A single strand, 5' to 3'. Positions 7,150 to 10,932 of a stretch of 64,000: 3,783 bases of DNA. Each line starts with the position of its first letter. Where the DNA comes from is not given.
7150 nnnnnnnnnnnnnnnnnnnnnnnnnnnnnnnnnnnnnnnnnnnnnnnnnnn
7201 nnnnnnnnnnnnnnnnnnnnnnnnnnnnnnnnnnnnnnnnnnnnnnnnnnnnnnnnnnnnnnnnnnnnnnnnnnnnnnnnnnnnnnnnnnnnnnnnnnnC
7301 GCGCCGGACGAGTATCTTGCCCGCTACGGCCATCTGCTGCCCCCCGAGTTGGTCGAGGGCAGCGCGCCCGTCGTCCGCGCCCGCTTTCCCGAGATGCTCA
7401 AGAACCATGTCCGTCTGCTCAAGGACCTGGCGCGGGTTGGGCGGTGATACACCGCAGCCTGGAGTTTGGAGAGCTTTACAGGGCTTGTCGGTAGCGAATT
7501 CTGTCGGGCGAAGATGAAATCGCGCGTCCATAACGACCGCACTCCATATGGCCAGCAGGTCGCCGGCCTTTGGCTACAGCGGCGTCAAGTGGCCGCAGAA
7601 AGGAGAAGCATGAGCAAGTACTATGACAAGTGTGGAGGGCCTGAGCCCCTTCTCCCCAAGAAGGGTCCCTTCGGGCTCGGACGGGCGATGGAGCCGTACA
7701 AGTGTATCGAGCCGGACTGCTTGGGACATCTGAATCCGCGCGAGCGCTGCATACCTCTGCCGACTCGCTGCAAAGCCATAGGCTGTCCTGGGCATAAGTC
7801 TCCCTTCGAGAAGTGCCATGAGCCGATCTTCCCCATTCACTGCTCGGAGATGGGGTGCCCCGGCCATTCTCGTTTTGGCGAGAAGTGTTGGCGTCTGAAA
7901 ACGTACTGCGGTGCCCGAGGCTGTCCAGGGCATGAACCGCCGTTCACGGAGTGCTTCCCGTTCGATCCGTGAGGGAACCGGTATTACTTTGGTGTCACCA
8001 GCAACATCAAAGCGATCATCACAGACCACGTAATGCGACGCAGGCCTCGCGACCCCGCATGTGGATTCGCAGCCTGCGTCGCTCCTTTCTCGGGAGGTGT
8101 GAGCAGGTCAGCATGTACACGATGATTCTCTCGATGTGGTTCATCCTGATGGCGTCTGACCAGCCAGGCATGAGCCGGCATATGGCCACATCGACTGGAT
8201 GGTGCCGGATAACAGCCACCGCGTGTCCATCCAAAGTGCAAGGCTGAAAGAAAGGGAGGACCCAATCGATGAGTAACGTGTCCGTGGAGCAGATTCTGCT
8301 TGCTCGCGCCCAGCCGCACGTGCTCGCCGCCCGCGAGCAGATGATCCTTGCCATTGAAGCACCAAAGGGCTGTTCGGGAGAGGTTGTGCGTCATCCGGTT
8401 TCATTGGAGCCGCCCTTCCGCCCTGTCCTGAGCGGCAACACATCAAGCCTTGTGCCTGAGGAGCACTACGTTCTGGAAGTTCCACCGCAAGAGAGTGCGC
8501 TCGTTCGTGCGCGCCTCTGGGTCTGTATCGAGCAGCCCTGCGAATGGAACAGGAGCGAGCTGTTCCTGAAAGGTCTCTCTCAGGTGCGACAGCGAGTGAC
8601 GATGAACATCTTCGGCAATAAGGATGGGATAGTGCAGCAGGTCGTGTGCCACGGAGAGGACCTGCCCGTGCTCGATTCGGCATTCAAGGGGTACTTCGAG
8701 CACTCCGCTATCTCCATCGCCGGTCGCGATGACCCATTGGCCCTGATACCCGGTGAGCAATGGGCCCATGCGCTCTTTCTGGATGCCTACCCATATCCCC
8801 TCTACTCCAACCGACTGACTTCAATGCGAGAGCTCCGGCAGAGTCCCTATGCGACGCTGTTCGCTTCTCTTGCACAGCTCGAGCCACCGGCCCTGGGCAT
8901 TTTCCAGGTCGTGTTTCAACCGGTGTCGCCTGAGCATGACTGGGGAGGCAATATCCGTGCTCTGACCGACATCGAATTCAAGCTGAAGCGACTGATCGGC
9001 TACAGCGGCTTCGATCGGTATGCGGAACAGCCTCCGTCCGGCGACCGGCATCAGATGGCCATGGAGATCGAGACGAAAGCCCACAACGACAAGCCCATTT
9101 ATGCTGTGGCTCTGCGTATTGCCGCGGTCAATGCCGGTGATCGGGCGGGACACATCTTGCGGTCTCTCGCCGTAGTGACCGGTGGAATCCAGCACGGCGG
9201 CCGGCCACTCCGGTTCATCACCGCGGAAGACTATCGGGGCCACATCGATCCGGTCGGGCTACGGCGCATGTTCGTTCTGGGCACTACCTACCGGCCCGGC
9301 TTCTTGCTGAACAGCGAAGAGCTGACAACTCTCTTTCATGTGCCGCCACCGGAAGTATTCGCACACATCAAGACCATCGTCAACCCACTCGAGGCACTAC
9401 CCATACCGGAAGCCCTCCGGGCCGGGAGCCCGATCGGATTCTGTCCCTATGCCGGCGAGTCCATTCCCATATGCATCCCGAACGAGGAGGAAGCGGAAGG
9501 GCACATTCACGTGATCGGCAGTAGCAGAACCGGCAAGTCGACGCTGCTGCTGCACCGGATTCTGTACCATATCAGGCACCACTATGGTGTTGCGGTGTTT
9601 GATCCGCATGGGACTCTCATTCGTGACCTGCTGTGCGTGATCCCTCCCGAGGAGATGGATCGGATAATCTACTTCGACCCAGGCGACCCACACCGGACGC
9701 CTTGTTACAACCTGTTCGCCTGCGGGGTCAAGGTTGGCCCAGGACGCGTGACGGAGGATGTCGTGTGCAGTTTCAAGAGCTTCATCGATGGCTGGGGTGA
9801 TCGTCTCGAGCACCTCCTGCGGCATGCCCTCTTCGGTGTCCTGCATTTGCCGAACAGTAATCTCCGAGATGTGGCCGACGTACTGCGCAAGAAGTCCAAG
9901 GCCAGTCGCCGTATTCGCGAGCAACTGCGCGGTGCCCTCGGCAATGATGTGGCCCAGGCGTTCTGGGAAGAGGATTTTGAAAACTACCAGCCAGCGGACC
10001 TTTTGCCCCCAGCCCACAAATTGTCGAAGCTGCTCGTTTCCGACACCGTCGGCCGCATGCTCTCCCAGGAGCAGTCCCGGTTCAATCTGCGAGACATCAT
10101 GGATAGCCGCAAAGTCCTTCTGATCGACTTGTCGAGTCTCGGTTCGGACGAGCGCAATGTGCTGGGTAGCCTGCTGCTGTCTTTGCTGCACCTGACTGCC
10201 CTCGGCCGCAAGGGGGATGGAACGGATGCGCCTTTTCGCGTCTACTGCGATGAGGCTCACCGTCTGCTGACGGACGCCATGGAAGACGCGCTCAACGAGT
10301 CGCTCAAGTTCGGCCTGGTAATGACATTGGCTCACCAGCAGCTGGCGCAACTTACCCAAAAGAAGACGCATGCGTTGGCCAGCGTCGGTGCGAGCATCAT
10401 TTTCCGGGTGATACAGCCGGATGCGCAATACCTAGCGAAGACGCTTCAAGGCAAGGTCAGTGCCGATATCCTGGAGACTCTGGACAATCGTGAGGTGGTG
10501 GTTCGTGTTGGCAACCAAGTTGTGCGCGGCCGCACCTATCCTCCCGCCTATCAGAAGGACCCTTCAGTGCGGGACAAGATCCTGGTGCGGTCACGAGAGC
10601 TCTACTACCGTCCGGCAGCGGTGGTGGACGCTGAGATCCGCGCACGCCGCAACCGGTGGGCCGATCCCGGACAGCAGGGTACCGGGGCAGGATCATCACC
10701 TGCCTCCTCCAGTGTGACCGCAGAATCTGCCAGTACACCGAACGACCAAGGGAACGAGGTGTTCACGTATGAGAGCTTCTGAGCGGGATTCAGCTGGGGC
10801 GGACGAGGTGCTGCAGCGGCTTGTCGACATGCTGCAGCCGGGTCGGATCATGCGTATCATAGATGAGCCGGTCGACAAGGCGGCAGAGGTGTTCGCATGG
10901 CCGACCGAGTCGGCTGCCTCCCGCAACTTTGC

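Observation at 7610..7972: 120-aa protein made of four tandem C-x4-C-[LP]-G-H-x6-C (CCHC) units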

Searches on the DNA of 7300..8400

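Call 96: search_rna_families(source=window, start=7300, end=8400, threshold=evalue, max_evalue=1)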
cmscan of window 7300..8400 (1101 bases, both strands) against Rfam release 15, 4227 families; matches with E-value up to 1: 1.
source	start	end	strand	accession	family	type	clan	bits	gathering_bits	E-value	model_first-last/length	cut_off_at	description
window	7553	7603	+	RF03006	M23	Gene; sRNA;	-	19.8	41.2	0.61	1-53/53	no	M23 RNA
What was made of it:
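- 7448..7609 (+): conserved non-coding leader upstream of the gene. Only a sub-threshold Rfam hit (call 96).
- Tried and rejected: Rfam on the conserved non-coding flanks gave only a sub-threshold M23 hit at E = 0.61 (call 96).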

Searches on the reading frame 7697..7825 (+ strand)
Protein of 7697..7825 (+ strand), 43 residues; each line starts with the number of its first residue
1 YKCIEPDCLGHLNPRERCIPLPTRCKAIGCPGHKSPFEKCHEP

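Call 32: find_homologous_proteins(query=A3, max_evalue=0.001)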
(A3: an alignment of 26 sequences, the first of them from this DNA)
Query A3 (26 sequences): 6 candidates shared short words with the query, none scored E <= 0.001.

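Call 58: search_solved_structures(query=A3, max_evalue=10, show_alignments=5)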
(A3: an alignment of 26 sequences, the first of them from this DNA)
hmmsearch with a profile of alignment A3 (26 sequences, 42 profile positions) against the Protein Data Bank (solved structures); distinct sequences matched with E-value up to 10: 4.
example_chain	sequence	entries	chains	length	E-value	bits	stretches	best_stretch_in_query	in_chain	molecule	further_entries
6gsm_k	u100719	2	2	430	1.2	12.4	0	23-31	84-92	Eukaryotic translation initiation factor 2 subunit gamma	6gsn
8s8f_k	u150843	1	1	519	2.3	11.5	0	23-31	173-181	Eukaryotic translation initiation factor 2 subunit gamma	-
3j81_k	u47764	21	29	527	2.4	11.4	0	23-31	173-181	eIF2 gamma | Eukaryotic translation initiation factor 2 subunit gamma | protein-synthesizing GTPase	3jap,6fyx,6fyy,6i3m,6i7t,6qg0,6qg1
3zj2_A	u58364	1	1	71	4.5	10.5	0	22-35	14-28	NUCLEAR POLYADENYLATED RNA-BINDING PROTEIN NAB2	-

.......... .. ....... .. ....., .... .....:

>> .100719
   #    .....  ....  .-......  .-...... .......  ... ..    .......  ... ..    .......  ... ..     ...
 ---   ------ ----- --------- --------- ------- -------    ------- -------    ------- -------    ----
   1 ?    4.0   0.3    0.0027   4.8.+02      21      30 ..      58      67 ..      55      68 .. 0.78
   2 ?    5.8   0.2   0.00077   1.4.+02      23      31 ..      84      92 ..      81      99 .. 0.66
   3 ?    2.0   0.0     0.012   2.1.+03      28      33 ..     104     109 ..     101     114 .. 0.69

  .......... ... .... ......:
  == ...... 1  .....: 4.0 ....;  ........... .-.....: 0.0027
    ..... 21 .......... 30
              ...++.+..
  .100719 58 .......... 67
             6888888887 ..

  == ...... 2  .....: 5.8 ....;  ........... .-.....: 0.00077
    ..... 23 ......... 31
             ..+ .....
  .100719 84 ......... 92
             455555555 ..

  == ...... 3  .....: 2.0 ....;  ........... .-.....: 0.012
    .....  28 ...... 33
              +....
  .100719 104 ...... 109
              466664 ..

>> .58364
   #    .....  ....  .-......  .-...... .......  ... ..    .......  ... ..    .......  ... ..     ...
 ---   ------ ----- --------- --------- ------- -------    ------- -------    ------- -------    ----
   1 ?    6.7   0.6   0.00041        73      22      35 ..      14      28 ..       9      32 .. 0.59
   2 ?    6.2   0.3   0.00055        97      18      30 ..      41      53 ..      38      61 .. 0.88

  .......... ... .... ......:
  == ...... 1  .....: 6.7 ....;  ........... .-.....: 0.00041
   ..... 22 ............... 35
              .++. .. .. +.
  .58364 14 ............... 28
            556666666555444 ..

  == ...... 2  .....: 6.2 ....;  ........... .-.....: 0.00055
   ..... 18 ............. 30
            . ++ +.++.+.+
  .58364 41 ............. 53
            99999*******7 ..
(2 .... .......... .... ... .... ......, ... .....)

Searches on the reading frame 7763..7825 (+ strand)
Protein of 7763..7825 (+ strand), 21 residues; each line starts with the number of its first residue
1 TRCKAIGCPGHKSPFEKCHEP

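Call 59: search_solved_structures(query=A2, max_evalue=10, show_alignments=5)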
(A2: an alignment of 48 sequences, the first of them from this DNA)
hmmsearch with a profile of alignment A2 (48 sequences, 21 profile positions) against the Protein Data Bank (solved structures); distinct sequences matched with E-value up to 10: 0.
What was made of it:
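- On MYT1-type zf-C2HC (PF01530): The unit and di-unit profiles find no PDB chain of this type (calls 58, 59).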

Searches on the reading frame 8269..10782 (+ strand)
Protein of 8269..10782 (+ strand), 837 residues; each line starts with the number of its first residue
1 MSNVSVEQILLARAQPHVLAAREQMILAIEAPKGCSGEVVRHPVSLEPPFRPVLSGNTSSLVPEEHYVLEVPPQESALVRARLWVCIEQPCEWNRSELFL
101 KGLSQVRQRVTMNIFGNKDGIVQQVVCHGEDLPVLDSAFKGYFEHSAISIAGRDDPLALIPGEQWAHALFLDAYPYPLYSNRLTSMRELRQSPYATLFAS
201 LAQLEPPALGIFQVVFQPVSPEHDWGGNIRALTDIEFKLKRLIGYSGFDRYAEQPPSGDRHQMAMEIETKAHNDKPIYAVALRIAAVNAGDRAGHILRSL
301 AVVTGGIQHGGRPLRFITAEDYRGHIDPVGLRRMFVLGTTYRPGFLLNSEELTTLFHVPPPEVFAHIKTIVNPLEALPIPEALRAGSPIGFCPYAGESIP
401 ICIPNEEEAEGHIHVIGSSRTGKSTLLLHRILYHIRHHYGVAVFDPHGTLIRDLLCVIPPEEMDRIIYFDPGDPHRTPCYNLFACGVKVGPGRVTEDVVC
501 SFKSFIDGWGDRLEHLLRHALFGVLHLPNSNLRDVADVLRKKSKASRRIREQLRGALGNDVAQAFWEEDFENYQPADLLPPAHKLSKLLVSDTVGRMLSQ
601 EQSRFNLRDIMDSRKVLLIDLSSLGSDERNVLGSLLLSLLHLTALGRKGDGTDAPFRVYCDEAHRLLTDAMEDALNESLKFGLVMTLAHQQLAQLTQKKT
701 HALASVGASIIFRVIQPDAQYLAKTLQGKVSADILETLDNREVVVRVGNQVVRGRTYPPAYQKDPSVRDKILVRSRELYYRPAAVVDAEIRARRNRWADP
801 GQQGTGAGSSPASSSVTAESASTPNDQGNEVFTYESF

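Call 5: search_protein_families(library=pfam, proteins=[window:8269-10782:+], max_evalue=0.1)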
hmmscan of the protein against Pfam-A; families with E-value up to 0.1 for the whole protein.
window:8269-10782:+ (837 aa): 3 families
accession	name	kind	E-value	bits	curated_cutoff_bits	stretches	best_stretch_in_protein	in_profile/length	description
PF10412.15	TrwB_AAD_bind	-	0.00018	21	20.5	0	404-453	10-58/387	Type IV secretion-system coupling protein DNA-binding domain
PF01935.23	DUF87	-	0.0015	19.1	23.2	1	395-637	8-217/220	Helicase HerA, central domain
PF02534.20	T4SS-DNA_transf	-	0.093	12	20.1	0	411-500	45-130/468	Type IV secretory system Conjugative DNA transfer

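Call 25: search_protein_families(library=ncbifam, proteins=[window:8269-10782:+], max_evalue=0.1)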
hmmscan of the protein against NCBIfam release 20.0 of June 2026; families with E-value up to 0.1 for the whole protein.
window:8269-10782:+ (837 aa): 4 families
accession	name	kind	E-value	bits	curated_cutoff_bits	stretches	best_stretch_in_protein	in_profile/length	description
TIGR03743.1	SXT_TraD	subfamily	3.9e-06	25.6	366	1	406-481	171-249/636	conjugative transfer system coupling protein TraD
TIGR00929.1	VirB4_CagE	subfamily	2.5e-05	22.7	643.1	1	582-741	572-732/792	VirB4 family type IV secretion/conjugal transfer ATPase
NF045973.1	conju_CD1115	equivalog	0.0017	17.3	250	1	407-484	21-96/442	VirD4-like conjugal transfer protein, CD1115 family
TIGR03754.1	conj_TOL_TraD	equivalog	0.026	13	647.55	1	400-449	171-219/643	type IV conjugative transfer system coupling protein TraD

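Call 37: search_protein_families(library=phrogs, proteins=[window:8269-10782:+], max_evalue=0.1)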
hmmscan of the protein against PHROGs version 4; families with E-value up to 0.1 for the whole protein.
window:8269-10782:+ (837 aa): 2 families
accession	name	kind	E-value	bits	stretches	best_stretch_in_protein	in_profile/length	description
phrog_5156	-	unknown function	8.1e-29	101.2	1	268-791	267-805/824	-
phrog_7035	-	unknown function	5.2e-08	32.7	1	589-745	423-592/969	-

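Call 54: search_protein_families(library=padloc, proteins=[window:8269-10782:+], max_evalue=0.1)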
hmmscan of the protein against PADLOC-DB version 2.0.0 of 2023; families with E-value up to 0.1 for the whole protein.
window:8269-10782:+ (837 aa): 2 families
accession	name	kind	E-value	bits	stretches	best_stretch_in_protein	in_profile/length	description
PDLC04140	mad8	-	6.5e-12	43.6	1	410-800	27-311/314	mads_8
PDLC04105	HerA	-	8.2e-06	22.6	1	610-673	375-438/576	-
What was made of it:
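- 8269..10782 (+): 837-aa VirD4/TrwB/HerA-like ATPase, the gene's stable neighbour. Weak matches to TrwB_AAD_bind and DUF87 (call 5), TraD/VirB4 (call 25), phrog_5156 (call 37) and mad8/HerA (call 54).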

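Call 68: search_solved_structures(query=window:8269-10779:+, max_evalue=0.01)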
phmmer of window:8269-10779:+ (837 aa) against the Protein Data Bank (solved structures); distinct sequences matched with E-value up to 0.01: 0.

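Call 71: find_related_loci(query=window:8269-10779:+, collection=viral_contigs, flank=10000)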
Query window:8269-10779:+ (837 aa) in viral_contigs; peptide patterns used: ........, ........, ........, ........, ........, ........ (x = any residue, [..] = any of these).
2 stretches matched a pattern, but none encodes a relative of the query by tblastn (E <= 1e-3).

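Call 73: find_homologous_proteins(query=window:8269-10779:+, max_evalue=0.00001)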
Query window:8269-10779:+ (837 aa): 258 proteins with E <= 0.00001 among 8000 candidates; the best 120 are listed.
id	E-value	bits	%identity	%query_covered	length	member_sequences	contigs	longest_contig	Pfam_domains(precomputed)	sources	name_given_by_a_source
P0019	0.0e+0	1924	100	100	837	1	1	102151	-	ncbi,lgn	-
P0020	0.0e+0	1278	66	100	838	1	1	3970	PF10412.16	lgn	-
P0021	0.0e+0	1011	56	98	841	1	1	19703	PF10412.16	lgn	-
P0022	5.1e-280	949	52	100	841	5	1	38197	PF10412.16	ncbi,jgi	-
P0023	4.2e-252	857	49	97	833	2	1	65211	-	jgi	-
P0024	7.0e-252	856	47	99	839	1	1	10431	PF10412.16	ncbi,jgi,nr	ncbi:MAG: type IV secretion system DNA-binding domain-containing protein [Planctomycetes bacterium]|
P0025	9.7e-247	839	47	100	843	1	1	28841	-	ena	-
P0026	2.3e-241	822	47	100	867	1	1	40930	PF10412.16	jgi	jgi:hypothetical protein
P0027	3.3e-238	811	47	100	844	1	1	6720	PF10412.16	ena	-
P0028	1.5e-236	806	47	98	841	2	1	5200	PF10412.16,PF01935.24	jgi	-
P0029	3.0e-236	805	47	100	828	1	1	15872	PF10412.16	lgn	-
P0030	5.3e-236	804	47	94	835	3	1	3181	PF10412.16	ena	-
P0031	1.2e-231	789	45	100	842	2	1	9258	PF10412.16,PF01935.24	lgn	-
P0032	1.3e-227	776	47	95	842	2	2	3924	PF01935.24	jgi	-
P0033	1.8e-227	776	46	99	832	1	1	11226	PF10412.16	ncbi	-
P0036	9.8e-217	740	43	100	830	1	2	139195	PF10412.16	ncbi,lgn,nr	ncbi:MAG: ATP-binding protein [Phycisphaerae bacterium]|nr:ATP-binding protein [Phycisphaerae bacter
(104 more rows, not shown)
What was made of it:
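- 8269..10782 (+): 258 homologues, several of which are named 'type IV secretion system DNA-binding domain-containing protein' by their source (call 73).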

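Call 74: find_encoding_contigs(protein=P0021, flank=10000, max_places=1)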
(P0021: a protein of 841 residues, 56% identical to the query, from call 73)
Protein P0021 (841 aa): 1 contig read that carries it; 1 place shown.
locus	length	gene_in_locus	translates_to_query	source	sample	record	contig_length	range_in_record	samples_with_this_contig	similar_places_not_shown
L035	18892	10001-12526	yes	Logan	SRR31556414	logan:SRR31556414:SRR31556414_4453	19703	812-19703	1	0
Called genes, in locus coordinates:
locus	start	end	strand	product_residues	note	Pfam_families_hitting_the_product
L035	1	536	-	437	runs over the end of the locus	PF13102:Phage_int_SAM_5, PF00589:Phage_integrase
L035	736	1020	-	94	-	PF12728:HTH_17 (weak)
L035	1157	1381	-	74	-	-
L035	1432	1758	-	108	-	-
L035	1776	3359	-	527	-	PF00589:Phage_integrase (weak)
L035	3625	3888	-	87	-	-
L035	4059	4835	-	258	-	-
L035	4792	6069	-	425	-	PF00899:ThiF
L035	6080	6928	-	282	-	-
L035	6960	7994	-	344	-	-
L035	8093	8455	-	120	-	-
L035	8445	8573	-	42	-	-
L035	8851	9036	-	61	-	-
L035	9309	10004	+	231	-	-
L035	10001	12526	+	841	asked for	PF10412:TrwB_AAD_bind (weak)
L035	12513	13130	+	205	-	-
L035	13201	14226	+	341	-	PF22548:AEP-TOTE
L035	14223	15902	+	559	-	-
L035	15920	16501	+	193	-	-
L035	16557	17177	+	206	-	-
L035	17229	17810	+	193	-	-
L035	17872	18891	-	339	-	?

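Call 75: find_encoding_contigs(protein=P0022, flank=10000, max_places=1)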
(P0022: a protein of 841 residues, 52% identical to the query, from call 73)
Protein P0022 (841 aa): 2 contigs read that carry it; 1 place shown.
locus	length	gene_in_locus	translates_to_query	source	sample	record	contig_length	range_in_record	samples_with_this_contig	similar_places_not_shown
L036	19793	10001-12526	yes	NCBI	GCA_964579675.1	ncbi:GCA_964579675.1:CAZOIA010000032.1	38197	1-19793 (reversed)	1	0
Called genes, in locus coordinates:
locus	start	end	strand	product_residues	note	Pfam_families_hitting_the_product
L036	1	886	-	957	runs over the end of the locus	-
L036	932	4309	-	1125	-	PF13240:Zn_Ribbon_1 (faint), PF13248:Zn_ribbon_3 (faint), PF00069:Pkinase, PF07714:PK_Tyr_Ser-Thr, PF12773:DZR (weak), PF13428:TPR_14 (faint), PF00515:TPR_1 (faint), PF07719:TPR_2 (faint)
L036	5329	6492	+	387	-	-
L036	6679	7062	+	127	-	-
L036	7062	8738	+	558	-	-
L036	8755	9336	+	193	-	-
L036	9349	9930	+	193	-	-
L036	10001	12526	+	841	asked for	PF10412:TrwB_AAD_bind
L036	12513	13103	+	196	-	-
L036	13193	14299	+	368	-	PF22548:AEP-TOTE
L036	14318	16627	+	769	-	PF00317:Ribonuc_red_lgN, PF02867:Ribonuc_red_lgC, PF12637:TSCPD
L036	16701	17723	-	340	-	PF13814:Replic_Relax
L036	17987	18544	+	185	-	-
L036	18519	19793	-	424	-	?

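Call 76: find_encoding_contigs(protein=P0036, flank=10000, max_places=1)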
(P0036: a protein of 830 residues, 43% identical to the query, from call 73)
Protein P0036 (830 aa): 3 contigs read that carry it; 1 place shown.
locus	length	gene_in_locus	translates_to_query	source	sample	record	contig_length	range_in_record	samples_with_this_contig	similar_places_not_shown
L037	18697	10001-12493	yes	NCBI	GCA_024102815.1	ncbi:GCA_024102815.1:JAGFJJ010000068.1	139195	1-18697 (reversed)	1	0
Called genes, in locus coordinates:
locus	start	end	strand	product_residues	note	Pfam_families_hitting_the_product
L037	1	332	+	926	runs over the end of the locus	-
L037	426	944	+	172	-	-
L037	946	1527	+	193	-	-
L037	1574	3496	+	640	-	-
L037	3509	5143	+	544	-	PF00069:Pkinase, PF07714:PK_Tyr_Ser-Thr, PF07719:TPR_2 (faint), PF13428:TPR_14 (faint)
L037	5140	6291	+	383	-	-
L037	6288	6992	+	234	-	-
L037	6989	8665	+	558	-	-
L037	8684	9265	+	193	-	-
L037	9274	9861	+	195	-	-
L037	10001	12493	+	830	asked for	PF10412:TrwB_AAD_bind (weak)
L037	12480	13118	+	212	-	-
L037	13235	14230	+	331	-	PF22548:AEP-TOTE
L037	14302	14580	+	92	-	-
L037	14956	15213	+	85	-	PF12728:HTH_17 (weak)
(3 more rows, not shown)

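Call 77: find_encoding_contigs(protein=P0019, flank=10000, max_places=2)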
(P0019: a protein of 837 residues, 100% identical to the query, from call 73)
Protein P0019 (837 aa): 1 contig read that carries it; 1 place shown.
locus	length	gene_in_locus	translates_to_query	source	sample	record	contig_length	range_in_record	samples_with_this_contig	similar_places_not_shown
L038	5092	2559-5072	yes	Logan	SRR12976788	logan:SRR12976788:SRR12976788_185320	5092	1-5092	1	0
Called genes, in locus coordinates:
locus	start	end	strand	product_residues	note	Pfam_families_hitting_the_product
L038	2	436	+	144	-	?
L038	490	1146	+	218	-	-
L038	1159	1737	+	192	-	-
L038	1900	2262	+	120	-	-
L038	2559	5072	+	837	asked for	-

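Call 78: find_encoding_contigs(protein=P0023, flank=10000, max_places=1)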
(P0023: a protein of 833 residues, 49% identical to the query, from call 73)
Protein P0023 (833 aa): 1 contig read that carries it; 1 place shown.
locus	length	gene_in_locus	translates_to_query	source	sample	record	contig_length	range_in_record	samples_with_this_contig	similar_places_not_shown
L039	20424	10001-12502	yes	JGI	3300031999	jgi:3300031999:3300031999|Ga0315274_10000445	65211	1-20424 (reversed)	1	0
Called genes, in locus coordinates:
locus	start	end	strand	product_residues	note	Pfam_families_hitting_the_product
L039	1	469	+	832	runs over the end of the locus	PF01935:DUF87 (weak)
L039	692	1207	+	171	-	-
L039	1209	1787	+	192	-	-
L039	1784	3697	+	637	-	-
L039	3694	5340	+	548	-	PF00069:Pkinase, PF07714:PK_Tyr_Ser-Thr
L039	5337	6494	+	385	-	-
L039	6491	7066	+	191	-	-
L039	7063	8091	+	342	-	-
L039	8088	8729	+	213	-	-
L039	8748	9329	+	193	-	-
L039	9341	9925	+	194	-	-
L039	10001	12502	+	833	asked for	-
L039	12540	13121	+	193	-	-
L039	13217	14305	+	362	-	PF22548:AEP-TOTE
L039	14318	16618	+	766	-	PF00317:Ribonuc_red_lgN, PF02867:Ribonuc_red_lgC, PF12637:TSCPD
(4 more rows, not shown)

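Call 79: find_encoding_contigs(protein=P0020, flank=10000, max_places=1)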
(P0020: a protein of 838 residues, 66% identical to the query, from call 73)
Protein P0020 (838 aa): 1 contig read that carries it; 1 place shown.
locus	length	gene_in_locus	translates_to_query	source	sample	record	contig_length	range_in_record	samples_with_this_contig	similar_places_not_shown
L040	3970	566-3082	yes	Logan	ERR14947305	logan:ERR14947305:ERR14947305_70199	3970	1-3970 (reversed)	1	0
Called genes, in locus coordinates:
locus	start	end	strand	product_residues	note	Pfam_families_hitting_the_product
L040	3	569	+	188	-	?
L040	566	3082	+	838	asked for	PF10412:TrwB_AAD_bind (faint)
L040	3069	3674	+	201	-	-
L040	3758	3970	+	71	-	?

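Call 84: find_encoding_contigs(protein=P0025, flank=10000, max_places=1)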
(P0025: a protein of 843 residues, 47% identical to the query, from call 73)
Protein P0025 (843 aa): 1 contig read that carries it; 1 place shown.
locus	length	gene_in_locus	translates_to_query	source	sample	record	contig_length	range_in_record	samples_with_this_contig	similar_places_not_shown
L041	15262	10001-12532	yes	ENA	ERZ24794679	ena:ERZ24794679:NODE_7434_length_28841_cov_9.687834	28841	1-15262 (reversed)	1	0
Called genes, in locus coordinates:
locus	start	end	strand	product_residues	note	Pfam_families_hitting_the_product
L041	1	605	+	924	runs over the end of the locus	-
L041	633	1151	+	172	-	-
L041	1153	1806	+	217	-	-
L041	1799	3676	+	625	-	-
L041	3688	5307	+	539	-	PF00069:Pkinase, PF07714:PK_Tyr_Ser-Thr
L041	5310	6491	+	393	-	-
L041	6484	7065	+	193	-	-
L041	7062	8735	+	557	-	-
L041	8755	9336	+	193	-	-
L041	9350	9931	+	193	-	-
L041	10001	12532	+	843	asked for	-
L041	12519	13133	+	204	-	-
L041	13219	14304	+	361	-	PF22548:AEP-TOTE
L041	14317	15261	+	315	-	?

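Call 85: find_encoding_contigs(protein=P0026, flank=10000, max_places=1)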
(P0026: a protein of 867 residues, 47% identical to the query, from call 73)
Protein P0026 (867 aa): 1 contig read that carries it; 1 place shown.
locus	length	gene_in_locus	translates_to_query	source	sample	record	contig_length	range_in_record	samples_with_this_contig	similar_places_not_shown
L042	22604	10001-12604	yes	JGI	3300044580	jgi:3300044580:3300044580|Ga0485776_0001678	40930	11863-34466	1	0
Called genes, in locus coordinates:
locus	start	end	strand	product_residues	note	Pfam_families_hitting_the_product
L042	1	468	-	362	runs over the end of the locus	-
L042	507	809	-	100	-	-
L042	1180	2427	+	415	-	PF13191:AAA_16, PF13401:AAA_22, PF22703:Cdc6_lid, PF09079:WHD_Cdc6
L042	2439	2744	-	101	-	-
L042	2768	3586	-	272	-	PF08401:ArdcN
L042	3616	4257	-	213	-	-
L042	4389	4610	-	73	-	-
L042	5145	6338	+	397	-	-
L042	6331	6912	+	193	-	-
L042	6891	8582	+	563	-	-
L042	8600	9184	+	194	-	-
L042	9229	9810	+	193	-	-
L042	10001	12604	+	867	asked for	PF10412:TrwB_AAD_bind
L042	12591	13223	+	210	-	-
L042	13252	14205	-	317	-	PF13814:Replic_Relax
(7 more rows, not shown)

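Call 86: find_encoding_contigs(protein=P0029, flank=10000, max_places=1)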
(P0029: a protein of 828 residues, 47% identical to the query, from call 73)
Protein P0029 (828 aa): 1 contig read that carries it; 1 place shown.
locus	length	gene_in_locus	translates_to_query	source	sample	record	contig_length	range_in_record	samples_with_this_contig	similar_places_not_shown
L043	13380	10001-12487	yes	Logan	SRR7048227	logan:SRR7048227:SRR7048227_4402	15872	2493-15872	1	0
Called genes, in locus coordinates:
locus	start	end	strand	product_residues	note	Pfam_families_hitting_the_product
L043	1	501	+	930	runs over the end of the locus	-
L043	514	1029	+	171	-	-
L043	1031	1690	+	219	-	-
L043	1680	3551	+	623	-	PF23381:Beta-prop_IFT122_1st (faint), PF23409:Beta-prop_EML (faint)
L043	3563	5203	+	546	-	PF00069:Pkinase, PF07714:PK_Tyr_Ser-Thr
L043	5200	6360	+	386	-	-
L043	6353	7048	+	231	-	-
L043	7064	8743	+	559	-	-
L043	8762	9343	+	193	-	-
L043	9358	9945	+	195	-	-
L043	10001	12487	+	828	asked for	PF10412:TrwB_AAD_bind (weak)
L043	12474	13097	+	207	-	-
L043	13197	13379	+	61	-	?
